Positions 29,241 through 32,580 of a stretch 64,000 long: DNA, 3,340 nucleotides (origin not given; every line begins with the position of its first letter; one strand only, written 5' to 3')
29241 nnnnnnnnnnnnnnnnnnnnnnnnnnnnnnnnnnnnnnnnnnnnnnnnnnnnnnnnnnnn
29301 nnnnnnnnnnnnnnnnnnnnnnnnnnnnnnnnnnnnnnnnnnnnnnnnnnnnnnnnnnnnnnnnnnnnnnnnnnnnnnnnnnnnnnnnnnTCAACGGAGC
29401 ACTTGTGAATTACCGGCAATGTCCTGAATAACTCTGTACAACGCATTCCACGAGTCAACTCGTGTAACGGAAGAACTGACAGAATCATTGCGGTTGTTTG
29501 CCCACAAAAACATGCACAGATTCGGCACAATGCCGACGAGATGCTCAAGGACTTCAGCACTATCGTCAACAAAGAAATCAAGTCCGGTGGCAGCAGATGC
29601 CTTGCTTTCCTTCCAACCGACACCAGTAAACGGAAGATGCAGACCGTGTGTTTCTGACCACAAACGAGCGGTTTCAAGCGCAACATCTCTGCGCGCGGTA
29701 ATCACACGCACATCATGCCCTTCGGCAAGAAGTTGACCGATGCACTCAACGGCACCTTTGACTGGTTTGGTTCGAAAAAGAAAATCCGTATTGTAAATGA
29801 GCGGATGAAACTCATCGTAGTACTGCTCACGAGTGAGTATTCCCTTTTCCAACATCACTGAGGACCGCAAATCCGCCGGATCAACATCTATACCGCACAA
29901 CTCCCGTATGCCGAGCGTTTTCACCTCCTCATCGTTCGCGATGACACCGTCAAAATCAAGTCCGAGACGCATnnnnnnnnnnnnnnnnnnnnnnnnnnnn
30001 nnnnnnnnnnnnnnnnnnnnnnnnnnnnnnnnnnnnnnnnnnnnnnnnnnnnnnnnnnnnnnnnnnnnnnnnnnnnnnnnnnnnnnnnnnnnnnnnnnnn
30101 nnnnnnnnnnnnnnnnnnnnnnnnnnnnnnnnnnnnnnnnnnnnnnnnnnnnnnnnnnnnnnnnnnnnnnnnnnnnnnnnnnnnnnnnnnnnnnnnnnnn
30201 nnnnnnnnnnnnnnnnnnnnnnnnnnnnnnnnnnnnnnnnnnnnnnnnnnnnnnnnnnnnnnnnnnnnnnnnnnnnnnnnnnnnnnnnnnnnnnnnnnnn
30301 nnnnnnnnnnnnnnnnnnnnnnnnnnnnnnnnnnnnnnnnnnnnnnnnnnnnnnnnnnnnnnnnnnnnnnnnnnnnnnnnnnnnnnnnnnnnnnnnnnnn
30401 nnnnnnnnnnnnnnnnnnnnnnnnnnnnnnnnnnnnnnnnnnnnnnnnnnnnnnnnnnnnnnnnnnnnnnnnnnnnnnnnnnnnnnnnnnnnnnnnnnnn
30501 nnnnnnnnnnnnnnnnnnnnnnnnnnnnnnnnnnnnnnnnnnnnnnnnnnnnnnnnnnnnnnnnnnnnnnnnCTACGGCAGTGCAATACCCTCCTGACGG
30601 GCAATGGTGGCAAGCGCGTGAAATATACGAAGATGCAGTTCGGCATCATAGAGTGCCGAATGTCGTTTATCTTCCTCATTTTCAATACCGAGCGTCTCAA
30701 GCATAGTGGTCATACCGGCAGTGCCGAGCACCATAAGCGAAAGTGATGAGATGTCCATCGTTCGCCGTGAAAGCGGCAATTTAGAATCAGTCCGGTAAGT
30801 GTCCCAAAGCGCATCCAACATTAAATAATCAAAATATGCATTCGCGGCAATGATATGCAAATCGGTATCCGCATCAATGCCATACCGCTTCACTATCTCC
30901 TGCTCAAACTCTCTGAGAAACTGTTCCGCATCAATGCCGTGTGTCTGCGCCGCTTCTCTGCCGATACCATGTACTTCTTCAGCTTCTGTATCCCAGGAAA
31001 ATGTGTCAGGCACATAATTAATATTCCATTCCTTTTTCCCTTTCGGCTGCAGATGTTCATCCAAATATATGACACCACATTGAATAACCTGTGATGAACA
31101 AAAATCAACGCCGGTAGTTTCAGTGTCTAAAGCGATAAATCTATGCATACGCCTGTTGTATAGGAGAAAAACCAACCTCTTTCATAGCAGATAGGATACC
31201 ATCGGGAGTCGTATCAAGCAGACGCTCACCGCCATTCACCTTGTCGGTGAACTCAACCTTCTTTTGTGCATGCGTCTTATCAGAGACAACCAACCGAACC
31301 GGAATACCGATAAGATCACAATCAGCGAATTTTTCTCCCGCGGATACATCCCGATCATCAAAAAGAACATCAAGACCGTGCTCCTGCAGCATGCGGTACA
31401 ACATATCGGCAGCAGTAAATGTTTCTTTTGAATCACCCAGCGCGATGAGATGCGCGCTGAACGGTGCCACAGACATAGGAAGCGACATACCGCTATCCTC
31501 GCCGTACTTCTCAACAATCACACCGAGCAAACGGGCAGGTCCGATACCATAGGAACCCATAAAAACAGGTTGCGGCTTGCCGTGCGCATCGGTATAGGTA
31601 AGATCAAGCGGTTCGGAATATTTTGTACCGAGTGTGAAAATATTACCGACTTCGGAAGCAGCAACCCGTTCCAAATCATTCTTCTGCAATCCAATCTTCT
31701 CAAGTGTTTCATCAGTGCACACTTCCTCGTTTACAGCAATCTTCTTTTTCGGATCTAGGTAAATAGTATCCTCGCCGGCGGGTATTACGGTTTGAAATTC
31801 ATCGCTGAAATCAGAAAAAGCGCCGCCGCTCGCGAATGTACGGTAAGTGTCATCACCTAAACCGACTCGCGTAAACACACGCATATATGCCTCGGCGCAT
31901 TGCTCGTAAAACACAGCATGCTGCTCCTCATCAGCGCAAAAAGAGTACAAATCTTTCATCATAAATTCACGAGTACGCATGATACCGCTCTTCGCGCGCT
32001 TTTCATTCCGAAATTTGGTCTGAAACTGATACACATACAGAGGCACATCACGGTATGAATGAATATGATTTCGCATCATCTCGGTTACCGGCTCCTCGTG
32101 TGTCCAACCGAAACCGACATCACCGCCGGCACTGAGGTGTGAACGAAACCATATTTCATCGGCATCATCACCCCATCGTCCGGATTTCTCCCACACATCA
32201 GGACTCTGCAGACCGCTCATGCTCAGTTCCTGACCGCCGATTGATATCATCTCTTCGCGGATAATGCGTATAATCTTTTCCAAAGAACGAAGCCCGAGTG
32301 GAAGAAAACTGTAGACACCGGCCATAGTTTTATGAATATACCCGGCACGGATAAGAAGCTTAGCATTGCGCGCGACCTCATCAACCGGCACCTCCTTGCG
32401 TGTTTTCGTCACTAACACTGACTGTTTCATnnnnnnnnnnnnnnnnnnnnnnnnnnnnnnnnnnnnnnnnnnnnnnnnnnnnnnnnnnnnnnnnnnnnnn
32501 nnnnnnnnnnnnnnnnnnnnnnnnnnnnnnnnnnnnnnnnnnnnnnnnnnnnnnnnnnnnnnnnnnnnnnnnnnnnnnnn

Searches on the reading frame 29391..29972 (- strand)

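Call 74: search_protein_families(library=pfam, proteins=[window:29391-29972:-], max_evalue=0.00001)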
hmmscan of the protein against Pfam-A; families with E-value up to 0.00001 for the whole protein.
window:29391-29972:- (193 aa): 1 family
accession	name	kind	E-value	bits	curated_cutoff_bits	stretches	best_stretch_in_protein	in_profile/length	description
PF06941.18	NT5C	-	7.2e-10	39.5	24.8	1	3-182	4-174/180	5' nucleotidase, deoxy (Pyrimidine), cytosolic type C protein (NT5C)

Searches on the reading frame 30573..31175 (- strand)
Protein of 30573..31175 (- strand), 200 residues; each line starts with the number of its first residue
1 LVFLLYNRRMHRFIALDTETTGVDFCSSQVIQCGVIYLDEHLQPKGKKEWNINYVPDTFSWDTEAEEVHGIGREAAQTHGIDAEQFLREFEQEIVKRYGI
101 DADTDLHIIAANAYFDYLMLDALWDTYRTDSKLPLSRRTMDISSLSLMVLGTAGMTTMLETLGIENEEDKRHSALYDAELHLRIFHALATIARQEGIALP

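Call 75: search_protein_families(library=pfam, proteins=[window:30573-31175:-], max_evalue=0.00001)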
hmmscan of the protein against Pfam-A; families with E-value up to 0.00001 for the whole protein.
window:30573-31175:- (200 aa): 1 family
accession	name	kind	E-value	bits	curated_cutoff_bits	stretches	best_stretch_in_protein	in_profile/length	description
PF00929.31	RNase_T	-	1.3e-08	36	24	1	14-185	1-164/164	Exonuclease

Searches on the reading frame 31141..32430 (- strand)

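Call 75: search_protein_families(library=pfam, proteins=[window:31141-32430:-], max_evalue=0.00001)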
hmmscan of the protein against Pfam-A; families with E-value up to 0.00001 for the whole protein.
window:31141-32430:- (429 aa): 2 families
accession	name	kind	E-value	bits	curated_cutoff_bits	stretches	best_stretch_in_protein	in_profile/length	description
PF00587.30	tRNA-synt_2b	-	1.3e-27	97.5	29.3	1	110-309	16-179/179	tRNA synthetase class II core domain (G, H, P, S and T)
PF03129.25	HGTP_anticodon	-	2.9e-12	47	21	1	328-396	4-73/94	Anticodon binding domain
